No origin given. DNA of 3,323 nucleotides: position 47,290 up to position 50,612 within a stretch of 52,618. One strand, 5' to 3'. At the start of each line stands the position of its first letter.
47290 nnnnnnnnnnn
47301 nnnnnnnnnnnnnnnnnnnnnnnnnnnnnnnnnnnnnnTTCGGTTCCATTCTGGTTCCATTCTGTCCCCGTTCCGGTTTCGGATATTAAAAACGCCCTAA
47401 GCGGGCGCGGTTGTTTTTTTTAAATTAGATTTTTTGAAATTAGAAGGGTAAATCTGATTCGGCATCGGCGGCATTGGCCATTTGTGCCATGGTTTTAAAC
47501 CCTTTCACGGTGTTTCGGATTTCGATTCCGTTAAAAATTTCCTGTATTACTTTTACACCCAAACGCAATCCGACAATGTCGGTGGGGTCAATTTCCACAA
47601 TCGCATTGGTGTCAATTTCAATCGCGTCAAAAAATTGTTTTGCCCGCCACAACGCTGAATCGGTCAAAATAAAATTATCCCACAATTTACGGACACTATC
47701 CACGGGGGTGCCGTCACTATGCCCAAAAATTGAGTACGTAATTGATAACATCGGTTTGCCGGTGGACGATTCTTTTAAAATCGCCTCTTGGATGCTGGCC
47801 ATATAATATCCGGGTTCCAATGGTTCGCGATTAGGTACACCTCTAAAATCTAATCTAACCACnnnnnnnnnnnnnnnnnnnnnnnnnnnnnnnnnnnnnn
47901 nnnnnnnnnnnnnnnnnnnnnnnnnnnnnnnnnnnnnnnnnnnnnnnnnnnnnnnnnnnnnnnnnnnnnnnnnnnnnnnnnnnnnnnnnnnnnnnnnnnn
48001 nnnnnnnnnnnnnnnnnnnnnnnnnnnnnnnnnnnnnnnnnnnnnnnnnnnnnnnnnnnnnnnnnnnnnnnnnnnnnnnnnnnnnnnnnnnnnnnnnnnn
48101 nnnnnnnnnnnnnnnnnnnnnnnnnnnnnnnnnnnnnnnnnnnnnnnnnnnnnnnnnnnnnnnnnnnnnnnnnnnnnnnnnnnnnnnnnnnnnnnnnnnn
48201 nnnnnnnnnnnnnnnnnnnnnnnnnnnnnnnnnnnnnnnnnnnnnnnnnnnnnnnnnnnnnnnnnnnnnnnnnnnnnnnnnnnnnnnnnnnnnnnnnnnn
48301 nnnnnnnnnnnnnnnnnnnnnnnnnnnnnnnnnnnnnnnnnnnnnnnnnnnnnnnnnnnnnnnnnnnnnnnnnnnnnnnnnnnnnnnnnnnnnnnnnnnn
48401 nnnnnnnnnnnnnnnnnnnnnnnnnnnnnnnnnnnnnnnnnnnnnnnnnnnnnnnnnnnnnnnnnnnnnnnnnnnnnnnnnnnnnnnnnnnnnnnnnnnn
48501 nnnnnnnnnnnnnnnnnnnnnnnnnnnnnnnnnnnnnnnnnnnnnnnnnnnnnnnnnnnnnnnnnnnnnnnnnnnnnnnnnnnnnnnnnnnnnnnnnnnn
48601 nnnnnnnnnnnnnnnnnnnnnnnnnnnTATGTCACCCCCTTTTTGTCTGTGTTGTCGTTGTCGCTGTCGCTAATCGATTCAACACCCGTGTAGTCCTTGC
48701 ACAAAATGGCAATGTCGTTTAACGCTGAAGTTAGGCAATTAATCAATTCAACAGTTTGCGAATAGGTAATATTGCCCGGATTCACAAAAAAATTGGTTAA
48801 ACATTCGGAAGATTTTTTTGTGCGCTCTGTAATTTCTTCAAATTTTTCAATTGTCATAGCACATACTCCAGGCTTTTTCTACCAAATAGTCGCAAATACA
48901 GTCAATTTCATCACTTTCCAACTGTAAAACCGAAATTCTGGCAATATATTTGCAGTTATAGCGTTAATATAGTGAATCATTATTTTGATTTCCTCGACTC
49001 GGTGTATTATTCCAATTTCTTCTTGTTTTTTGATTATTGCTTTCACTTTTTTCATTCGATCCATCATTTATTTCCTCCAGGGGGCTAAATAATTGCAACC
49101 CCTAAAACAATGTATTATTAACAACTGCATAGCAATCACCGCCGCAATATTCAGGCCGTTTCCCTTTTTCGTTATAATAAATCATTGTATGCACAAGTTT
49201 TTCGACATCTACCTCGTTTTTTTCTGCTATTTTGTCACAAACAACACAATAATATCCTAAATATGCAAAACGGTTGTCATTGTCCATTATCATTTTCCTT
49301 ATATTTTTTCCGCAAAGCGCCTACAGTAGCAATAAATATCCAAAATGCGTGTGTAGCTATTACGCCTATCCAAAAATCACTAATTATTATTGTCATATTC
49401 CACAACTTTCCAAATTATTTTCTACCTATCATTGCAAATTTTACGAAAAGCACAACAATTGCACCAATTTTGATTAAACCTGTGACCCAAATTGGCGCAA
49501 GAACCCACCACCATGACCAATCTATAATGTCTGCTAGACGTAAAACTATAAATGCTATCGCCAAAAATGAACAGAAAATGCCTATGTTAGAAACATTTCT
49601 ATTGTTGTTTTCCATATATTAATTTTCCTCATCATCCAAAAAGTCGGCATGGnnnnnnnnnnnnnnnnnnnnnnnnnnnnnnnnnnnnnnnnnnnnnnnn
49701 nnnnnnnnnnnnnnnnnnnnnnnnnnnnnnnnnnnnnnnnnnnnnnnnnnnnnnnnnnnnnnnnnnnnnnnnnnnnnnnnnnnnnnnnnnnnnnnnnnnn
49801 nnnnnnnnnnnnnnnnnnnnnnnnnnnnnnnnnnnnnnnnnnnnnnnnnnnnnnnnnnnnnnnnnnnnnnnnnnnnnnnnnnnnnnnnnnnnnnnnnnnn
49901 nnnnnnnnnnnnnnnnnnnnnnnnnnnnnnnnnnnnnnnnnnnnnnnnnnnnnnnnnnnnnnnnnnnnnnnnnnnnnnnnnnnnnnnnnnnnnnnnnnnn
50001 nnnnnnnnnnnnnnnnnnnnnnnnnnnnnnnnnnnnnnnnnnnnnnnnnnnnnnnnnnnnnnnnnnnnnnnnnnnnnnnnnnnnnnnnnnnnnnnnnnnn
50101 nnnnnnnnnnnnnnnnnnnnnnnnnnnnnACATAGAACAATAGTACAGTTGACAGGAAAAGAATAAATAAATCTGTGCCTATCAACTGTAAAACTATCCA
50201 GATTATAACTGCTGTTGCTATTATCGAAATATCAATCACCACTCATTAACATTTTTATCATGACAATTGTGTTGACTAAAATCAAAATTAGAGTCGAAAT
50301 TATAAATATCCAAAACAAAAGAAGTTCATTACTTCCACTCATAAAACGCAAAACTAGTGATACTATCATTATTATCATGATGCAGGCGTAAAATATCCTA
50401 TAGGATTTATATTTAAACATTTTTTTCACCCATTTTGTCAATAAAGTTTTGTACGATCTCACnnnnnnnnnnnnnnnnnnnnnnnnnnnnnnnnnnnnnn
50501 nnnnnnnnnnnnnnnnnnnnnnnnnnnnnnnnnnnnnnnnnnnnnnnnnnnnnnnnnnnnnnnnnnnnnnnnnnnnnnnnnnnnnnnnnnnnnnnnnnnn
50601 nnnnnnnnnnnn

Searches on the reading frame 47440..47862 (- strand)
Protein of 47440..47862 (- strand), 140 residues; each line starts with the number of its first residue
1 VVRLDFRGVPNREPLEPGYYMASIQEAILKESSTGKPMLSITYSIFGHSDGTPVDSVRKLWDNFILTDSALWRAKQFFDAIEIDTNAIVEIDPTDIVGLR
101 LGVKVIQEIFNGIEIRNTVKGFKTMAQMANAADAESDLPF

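Call 46: search_protein_families(library=phrogs, proteins=[window:47440-47862:-], max_evalue=0.001)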
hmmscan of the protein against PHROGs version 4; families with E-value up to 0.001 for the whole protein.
window:47440-47862:- (140 aa): 1 family
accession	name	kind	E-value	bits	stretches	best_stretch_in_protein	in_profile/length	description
phrog_3724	-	unknown function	3.2e-06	27.7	1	2-137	8-143/285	-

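Call 47: search_protein_families(library=pfam, proteins=[window:47440-47862:-], max_evalue=0.01)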
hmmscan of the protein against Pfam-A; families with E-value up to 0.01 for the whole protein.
window:47440-47862:- (140 aa): 0 families

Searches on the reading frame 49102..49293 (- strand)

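Call 88: search_protein_families(library=pfam, proteins=[window:49102-49293:-], max_evalue=0.05)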
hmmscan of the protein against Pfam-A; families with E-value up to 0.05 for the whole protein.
window:49102-49293:- (63 aa): 2 families
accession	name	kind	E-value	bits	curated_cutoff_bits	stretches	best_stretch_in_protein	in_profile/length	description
PF13119.11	DUF3973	-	0.014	15.9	25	1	14-39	2-26/40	Domain of unknown function (DUF3973)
PF12171.14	zf-C2H2_jaz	-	0.045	14.4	22.6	0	14-22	2-10/27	Zinc-finger double-stranded RNA-binding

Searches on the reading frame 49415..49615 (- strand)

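Call 88: search_protein_families(library=pfam, proteins=[window:49415-49615:-], max_evalue=0.05)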
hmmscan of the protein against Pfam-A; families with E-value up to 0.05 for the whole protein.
window:49415-49615:- (66 aa): 1 family
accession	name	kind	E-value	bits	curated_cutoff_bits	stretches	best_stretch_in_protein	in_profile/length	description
PF10269.14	Tmemb_185A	-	0.00023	21.4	23.1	1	25-59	1-35/252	Transmembrane Fragile-X-F protein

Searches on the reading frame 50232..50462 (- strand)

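Call 88: search_protein_families(library=pfam, proteins=[window:50232-50462:-], max_evalue=0.05)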
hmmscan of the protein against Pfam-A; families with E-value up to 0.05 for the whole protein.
window:50232-50462:- (76 aa): 1 family
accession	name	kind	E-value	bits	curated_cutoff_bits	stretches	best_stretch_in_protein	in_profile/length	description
PF15562.11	Imm17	-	0.00059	20.1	25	1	11-38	33-59/61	Immunity protein 17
